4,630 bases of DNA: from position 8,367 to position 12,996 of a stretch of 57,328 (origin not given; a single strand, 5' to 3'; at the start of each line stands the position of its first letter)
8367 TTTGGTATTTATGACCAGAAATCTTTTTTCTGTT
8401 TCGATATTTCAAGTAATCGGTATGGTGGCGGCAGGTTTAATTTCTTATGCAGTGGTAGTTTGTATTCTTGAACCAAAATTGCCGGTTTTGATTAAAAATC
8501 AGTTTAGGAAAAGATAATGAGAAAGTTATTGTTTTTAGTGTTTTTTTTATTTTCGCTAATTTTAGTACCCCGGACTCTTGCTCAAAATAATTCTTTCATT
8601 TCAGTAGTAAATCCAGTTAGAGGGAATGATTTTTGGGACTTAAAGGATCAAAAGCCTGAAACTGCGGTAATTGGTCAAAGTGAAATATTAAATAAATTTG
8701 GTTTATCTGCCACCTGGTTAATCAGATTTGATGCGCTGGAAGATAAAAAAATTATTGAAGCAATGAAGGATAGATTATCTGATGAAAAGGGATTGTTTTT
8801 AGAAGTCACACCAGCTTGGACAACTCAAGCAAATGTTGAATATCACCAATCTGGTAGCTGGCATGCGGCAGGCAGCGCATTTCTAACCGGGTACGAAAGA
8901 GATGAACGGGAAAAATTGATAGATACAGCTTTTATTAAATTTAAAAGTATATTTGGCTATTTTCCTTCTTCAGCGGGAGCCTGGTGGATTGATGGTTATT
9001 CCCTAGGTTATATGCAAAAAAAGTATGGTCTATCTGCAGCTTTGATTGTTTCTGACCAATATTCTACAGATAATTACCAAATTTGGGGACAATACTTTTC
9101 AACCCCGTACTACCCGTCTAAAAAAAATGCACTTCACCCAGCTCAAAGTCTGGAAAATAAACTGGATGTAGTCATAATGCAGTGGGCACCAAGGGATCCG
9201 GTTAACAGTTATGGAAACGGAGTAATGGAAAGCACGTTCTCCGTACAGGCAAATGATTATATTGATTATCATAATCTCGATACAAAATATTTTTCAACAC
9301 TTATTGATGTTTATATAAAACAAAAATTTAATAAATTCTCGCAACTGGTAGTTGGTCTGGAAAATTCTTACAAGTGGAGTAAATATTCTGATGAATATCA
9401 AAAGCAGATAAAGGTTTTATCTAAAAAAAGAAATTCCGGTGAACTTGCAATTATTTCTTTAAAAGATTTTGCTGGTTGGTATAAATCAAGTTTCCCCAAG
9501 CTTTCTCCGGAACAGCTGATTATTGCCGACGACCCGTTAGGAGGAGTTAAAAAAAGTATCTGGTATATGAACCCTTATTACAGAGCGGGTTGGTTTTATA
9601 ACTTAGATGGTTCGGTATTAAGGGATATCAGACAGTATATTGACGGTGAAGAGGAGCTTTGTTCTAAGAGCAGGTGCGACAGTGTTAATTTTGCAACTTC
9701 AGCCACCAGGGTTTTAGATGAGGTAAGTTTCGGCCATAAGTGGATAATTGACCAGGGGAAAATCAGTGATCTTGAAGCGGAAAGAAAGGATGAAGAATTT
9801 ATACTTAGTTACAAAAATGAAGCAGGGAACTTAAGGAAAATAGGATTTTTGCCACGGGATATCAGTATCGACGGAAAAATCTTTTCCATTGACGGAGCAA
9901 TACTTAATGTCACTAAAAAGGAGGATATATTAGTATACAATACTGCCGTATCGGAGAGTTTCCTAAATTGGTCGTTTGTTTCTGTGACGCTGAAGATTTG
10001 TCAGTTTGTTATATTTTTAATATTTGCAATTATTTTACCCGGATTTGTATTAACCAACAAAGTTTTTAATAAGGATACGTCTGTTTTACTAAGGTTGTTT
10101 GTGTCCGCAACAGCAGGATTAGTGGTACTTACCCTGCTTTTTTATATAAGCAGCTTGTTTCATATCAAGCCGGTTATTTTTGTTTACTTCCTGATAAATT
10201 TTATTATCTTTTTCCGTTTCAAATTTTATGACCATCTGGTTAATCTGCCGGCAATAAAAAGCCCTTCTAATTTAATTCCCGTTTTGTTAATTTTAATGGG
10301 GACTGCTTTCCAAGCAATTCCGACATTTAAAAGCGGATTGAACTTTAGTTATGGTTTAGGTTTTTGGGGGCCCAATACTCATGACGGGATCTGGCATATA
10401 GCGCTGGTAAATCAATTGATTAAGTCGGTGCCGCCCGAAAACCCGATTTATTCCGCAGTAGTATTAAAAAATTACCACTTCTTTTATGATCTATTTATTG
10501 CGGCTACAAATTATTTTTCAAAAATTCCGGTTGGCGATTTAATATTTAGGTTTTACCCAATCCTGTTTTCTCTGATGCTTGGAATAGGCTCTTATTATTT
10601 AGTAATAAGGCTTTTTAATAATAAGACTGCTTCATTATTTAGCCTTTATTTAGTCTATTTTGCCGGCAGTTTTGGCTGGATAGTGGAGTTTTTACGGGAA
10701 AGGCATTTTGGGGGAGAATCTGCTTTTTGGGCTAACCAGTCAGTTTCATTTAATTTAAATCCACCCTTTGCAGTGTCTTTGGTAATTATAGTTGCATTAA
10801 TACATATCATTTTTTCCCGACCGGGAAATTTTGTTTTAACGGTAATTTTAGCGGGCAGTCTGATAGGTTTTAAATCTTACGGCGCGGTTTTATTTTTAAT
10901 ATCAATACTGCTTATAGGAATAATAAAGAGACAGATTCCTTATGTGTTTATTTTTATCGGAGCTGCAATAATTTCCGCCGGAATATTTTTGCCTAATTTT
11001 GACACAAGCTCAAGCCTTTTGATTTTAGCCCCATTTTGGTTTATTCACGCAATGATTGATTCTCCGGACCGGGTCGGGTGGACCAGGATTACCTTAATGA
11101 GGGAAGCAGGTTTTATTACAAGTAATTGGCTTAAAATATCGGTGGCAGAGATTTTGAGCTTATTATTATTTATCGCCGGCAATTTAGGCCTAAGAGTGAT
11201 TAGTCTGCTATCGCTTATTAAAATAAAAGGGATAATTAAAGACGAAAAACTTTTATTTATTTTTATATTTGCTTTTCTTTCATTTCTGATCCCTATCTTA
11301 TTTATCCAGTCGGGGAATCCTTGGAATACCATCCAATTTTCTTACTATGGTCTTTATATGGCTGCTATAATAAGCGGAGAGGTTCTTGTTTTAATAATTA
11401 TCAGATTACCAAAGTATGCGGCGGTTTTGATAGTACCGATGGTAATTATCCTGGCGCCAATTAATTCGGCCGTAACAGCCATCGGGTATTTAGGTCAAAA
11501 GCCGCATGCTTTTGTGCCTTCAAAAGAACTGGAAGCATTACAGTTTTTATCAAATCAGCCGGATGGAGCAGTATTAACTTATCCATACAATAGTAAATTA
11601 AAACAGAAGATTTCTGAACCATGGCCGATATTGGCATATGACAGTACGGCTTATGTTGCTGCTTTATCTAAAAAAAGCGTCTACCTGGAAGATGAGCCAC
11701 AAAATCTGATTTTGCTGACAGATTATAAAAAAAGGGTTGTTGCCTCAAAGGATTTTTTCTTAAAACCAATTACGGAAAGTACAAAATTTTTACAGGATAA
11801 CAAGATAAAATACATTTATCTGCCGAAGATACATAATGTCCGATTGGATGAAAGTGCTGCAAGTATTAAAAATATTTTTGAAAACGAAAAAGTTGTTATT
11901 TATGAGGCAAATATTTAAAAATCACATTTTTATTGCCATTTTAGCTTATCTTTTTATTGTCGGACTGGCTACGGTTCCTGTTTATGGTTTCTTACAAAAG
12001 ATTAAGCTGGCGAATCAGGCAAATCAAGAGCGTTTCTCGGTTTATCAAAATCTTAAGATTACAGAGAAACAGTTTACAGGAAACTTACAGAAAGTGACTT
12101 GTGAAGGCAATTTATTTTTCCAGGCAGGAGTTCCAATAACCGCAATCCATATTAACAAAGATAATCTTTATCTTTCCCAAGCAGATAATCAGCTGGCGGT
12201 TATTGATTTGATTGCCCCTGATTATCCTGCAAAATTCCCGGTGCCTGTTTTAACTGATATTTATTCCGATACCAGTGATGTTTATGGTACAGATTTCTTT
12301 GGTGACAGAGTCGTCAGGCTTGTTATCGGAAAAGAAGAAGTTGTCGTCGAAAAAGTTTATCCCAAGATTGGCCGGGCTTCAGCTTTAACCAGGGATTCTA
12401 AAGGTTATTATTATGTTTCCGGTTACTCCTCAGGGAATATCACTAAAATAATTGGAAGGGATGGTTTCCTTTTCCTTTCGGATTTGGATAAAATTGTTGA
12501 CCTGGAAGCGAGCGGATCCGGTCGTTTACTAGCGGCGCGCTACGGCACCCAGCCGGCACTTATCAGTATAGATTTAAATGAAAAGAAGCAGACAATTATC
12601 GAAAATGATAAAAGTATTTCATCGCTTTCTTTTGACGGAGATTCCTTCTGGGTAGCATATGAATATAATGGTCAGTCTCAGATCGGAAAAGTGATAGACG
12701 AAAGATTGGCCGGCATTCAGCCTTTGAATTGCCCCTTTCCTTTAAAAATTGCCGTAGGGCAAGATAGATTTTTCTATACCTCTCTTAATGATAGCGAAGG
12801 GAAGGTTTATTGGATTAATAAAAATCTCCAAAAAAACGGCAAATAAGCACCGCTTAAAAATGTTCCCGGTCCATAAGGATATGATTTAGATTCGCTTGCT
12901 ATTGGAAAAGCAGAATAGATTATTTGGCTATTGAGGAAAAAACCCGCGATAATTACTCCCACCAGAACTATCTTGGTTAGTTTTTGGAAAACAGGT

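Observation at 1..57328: Wall-to-wall glycosylation island: 22 polytopic GT-C-like genes from about 8 families, with no classical initiation/polymerase/ligase set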

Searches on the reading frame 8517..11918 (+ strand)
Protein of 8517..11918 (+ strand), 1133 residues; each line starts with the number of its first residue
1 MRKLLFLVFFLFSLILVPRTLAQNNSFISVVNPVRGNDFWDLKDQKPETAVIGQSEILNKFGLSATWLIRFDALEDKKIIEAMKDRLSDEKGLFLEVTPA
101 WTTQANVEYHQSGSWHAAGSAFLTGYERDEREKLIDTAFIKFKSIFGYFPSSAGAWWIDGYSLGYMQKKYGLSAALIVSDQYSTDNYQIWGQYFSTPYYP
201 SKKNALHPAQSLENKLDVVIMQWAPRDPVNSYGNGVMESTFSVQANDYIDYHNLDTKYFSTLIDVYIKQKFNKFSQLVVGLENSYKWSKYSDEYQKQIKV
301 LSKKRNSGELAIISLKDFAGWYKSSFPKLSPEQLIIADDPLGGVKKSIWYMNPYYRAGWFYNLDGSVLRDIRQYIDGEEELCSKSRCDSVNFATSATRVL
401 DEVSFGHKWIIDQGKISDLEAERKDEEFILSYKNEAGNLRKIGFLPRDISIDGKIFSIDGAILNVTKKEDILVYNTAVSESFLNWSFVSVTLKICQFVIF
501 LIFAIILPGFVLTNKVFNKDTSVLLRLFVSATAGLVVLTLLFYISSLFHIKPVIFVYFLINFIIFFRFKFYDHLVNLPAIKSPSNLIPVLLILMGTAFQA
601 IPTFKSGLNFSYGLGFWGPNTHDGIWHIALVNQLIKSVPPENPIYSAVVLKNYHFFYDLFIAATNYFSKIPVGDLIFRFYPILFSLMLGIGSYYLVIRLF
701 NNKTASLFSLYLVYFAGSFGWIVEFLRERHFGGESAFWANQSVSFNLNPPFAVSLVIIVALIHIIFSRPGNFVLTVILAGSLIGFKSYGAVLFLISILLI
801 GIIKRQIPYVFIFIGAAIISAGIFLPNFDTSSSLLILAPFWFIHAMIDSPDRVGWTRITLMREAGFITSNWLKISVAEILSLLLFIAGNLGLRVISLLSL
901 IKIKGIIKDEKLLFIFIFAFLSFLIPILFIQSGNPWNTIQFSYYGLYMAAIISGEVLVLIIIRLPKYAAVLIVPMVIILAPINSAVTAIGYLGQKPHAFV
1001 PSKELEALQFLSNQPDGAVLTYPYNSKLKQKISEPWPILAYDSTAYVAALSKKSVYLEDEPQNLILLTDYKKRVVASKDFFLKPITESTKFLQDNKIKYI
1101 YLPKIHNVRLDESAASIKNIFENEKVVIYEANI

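Call 5: search_protein_families(library=pfam, max_evalue=0.01, proteins=[window:8517-11918:+])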
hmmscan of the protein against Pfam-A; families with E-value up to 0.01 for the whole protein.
window:8517-11918:+ (1133 aa): 0 families

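Call 12: search_protein_families(library=ncbifam, max_evalue=0.01, proteins=[window:8517-11918:+])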
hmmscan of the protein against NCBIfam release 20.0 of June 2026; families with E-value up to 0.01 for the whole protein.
window:8517-11918:+ (1133 aa): 0 families

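Call 90: search_protein_families(library=pfam, alignment_id=A7, max_evalue=0.1)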
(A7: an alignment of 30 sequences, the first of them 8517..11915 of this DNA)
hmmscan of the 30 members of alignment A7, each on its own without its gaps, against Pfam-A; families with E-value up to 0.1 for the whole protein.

A. member 1, window:8517-11915:+ (1133 aa): 0 families

B. families by the number of members that match (of 30 scanned): 7 families
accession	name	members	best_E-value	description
PF12979.12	DUF3863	6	0.0011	Domain of Unknown Function with PDB structure (DUF3863)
PF13440.11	Polysacc_synt_3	1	9.5e-55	Polysaccharide biosynthesis protein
PF01943.22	Polysacc_synt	1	3.6e-27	Polysaccharide biosynthesis protein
PF09527.15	ATPase_gene1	1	0.009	Putative F0F1-ATPase subunit Ca2+/Mg2+ transporter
PF15593.11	Imm42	1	0.051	Immunity protein 42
PF06832.18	BiPBP_C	1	0.078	Penicillin-Binding Protein C-terminus Family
PF01496.24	V_ATPase_I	1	0.081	V-type ATPase 116kDa subunit family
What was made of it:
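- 8517..11918 (+): g08, 1133 aa: an extracytoplasmic domain of about 500 aa fused to a g11-type GT-C. The N-domain hits DUF3863 weakly in 6 of 30 relatives, and one relative is a Wzx-g08 fusion (call 90).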

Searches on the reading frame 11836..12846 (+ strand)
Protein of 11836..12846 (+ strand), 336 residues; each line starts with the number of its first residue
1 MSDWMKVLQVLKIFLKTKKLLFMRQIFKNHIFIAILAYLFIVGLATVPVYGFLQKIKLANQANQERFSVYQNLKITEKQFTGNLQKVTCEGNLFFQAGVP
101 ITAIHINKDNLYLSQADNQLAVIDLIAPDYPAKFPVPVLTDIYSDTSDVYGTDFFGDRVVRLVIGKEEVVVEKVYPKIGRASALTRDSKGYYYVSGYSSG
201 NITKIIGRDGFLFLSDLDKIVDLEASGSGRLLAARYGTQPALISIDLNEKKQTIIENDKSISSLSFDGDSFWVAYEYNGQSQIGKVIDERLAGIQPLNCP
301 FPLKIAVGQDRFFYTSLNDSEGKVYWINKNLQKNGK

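Call 5: search_protein_families(library=pfam, max_evalue=0.01, proteins=[window:11836-12846:+])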
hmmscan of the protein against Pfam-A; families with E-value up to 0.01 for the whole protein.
window:11836-12846:+ (336 aa): 0 families

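Call 12: search_protein_families(library=ncbifam, max_evalue=0.01, proteins=[window:11836-12846:+])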
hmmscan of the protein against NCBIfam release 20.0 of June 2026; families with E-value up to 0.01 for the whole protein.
window:11836-12846:+ (336 aa): 0 families
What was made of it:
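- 11836..12846 (+): g09, unknown single-TM protein, conserved next to g08. No Pfam or NCBIfam hit (calls 5, 12).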
